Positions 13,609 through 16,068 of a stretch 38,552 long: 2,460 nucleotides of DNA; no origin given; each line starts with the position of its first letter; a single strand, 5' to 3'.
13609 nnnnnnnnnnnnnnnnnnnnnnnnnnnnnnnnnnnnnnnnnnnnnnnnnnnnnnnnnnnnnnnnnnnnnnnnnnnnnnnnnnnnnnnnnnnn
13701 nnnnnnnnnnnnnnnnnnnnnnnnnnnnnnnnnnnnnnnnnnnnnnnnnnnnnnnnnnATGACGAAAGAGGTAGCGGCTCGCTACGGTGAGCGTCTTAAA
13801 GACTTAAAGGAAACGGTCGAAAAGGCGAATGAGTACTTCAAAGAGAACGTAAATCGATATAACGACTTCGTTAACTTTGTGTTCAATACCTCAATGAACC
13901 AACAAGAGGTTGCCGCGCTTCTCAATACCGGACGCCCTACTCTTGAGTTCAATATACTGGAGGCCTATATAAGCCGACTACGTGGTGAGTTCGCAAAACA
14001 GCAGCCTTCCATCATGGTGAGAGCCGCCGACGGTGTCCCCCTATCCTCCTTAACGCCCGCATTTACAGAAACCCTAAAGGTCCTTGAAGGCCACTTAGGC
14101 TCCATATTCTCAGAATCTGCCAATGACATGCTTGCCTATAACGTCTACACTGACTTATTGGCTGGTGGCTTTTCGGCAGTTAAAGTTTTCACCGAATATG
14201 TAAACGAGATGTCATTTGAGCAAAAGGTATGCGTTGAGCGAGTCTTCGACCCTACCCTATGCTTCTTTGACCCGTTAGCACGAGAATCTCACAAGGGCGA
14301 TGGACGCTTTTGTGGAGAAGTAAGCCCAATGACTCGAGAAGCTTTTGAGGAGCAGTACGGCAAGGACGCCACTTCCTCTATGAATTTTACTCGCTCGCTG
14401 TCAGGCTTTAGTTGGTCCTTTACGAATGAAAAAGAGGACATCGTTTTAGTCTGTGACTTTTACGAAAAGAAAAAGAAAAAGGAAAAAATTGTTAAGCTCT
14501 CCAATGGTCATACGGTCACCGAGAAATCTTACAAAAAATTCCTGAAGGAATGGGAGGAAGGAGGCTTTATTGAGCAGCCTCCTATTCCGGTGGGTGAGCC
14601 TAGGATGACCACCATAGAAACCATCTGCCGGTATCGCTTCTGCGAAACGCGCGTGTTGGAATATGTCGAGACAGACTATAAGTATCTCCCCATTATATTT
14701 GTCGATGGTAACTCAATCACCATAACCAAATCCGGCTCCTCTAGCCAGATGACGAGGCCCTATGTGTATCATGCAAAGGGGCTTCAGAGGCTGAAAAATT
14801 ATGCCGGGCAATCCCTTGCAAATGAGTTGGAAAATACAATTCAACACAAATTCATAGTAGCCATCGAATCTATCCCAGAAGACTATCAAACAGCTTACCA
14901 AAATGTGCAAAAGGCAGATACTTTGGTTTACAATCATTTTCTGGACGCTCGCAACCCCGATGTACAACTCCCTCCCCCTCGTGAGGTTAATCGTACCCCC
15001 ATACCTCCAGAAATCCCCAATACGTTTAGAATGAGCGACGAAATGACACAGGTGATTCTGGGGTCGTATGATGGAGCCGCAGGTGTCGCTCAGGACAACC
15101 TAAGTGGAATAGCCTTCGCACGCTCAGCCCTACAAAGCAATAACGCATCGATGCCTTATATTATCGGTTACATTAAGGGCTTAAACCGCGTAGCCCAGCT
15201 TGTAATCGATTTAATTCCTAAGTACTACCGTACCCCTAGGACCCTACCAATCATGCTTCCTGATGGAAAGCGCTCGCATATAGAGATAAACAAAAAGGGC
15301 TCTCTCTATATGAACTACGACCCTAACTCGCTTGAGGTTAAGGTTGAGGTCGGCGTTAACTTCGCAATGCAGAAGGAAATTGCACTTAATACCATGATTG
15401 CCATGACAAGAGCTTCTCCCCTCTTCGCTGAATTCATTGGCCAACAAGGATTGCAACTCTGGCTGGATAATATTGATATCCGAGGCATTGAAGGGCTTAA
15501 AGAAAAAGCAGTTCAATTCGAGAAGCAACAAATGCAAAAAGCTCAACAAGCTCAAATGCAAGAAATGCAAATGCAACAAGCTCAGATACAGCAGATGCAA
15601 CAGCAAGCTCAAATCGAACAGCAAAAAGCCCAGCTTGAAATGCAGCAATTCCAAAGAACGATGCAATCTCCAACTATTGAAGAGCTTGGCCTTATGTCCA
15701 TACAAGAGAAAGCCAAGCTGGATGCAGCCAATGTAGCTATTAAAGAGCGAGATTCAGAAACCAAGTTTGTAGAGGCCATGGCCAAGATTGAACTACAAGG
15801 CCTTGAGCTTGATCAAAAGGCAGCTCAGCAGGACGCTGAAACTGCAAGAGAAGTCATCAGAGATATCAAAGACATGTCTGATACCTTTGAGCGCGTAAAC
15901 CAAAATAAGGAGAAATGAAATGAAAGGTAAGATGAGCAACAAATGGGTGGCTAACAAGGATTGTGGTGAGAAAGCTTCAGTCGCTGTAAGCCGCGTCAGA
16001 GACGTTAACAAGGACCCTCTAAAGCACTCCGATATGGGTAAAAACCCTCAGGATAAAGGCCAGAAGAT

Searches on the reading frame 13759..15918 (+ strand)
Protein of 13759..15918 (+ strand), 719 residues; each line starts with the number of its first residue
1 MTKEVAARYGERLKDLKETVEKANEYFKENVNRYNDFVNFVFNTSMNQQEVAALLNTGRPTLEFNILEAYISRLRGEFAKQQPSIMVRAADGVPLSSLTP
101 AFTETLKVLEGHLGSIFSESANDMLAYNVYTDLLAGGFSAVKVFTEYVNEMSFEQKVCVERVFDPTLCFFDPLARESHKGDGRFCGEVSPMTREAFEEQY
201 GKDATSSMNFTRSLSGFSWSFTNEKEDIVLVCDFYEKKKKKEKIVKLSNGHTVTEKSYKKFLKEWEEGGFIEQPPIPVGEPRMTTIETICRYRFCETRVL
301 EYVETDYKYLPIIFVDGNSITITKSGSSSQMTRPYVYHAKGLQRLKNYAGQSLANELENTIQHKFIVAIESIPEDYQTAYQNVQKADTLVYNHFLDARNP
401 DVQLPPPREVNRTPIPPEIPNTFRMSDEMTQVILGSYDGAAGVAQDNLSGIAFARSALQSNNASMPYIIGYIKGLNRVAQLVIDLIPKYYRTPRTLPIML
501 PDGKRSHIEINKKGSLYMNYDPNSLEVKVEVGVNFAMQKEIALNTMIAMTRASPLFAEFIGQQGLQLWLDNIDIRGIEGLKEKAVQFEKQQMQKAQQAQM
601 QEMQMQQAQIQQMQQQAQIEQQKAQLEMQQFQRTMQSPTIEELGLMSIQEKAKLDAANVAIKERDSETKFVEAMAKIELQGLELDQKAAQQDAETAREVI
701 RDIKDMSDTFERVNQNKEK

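Call 8: search_protein_families(library=phrogs, proteins=[window:13759-15918:+], max_evalue=0.001)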
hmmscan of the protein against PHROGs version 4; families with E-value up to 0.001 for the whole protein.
window:13759-15918:+ (719 aa): 3 families
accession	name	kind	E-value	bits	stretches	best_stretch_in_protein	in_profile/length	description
phrog_156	-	head and packaging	1.6e-75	255.9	1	8-694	7-667/681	portal protein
phrog_14911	-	unknown function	9.9e-16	58.7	1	47-385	51-368/404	-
phrog_1216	-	head and packaging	1.1e-05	25.1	1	416-700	435-686/714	portal protein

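Call 9: search_protein_families(library=pfam, proteins=[window:13759-15918:+], max_evalue=0.01)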
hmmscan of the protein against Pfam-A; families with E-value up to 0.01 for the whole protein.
window:13759-15918:+ (719 aa): 2 families
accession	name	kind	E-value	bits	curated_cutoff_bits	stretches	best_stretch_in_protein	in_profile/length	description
PF16510.12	P22_portal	-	9.1e-92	308.9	26.1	1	18-631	2-587/594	Phage P22-like portal protein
PF03153.18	TFIIA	-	0.002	18.6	36.2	1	572-700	165-306/415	Transcription factor IIA, alpha/beta subunit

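Call 10: search_dna_similar(query=window:13759-15918:+, collection=phages, mode=protein, max_rows=12)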
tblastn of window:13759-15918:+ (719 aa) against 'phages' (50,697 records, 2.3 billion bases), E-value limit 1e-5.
Records with a match: 92; places in all: 92; records where one place covers at least 80% of the query: 2.
Best place of each record, by identity: <60% 92.
By first word of the organism name: Vibrio 18; Bacteriophage 15; Escherichia 15; Caudoviricetes 8; Enterobacteria 5; Xylella 3; Hamiltonella 3; Shewanella 3; Sodalis 3; Thalassomonas 2; and 13 more.
By host as written in the record: - 21; Vibrio crassostreae 10; Escherichia coli 8; Candidatus Hamiltonella defensa 5; Xylella fastidiosa 2; Thalassomonas loyana LMG 22536 2; Vibrio vulnificus 2; Rhodoferax sp. IMCC26218 2; and 33 more.
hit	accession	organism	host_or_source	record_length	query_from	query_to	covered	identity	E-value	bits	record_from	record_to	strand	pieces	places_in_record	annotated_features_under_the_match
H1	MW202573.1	Caudoviricetes sp.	Manatee Spring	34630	11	697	96%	25.0%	2e-31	138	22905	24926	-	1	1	phage P22 like portal protein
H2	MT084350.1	Xylella phage Xfas53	Xylella fastidiosa subsp. multiplex ...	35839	11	576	79%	24.8%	3e-24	115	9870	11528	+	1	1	portal protein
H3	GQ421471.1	Xylella phage Xfas53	Xylella fastidiosa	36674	11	550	75%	24.9%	8e-24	114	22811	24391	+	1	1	portal protein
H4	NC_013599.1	Xylella phage Xfas53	Xylella fastidiosa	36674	11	550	75%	24.9%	8e-24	114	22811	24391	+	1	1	portal protein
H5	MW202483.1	Caudoviricetes sp.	Manatee Spring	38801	7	589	81%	22.6%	5e-15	86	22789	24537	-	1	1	phage P22 like portal protein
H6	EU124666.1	Thalassomonas phage BA3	Thalassomonas loyana LMG 22536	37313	13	583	79%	22.9%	1e-24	116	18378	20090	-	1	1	hypothetical protein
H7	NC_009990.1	Thalassomonas phage BA3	Thalassomonas loyana LMG 22536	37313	13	583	79%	22.9%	1e-24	116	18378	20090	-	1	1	portal protein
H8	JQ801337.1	Vibrio phage VvAW1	Vibrio vulnificus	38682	13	583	79%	22.5%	2e-28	128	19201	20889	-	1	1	hypothetical protein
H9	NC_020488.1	Vibrio phage VvAW1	Vibrio vulnificus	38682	13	583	79%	22.5%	2e-28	128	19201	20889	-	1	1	portal protein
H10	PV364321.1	Pseudomonas phage PfAn1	Pseudomonas fluorescens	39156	59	581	73%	24.4%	2e-15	87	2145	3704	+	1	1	putative portal protein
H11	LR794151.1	Bacteriophage APSE-7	aphid host's whole body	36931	60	582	73%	23.7%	1e-11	75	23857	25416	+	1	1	Portal protein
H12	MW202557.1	Caudoviricetes sp.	Manatee Spring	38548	58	563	70%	24.4%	3e-25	118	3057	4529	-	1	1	phage P22 like portal protein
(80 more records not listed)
